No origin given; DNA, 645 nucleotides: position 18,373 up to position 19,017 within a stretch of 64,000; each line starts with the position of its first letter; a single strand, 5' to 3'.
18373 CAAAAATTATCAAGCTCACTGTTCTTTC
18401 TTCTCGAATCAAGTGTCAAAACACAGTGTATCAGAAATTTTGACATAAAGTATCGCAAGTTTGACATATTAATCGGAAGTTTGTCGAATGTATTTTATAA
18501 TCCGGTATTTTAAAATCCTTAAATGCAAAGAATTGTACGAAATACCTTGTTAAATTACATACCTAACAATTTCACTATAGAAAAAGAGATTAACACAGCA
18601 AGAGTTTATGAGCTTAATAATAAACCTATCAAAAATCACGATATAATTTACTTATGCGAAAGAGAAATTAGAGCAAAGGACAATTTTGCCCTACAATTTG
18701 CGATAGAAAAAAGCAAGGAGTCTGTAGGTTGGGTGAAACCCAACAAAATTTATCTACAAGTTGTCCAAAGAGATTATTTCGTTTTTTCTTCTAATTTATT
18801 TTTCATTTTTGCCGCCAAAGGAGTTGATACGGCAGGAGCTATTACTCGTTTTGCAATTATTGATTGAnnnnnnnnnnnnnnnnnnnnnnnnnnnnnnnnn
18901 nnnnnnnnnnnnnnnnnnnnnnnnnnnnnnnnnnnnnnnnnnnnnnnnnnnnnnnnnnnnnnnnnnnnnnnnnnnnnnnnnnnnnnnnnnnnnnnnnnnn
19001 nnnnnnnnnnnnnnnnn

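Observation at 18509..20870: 210-nt duplication of the photolyase 5' end brackets a 1.94 kb insert carrying two membrane-protein genes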

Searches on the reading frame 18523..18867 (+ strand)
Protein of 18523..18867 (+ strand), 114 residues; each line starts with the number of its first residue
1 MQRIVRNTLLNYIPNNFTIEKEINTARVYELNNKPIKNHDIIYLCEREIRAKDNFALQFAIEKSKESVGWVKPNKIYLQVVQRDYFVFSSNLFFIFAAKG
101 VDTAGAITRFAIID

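Call 71: find_encoding_contigs(protein=window:18523-18867:+, flank=10000, max_places=10)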
Protein window:18523-18867:+ (114 aa): no gene with exactly this product is on record in the collection.
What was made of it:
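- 18523..18867 (+): Chimeric 114-aa ORF: 66 phr residues followed by 48 residues read across the hairpin and antisense to ORF218. It is probably not functional. No identical product is on record elsewhere (call 71).
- No identical 114-aa product is recorded elsewhere (call 71).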
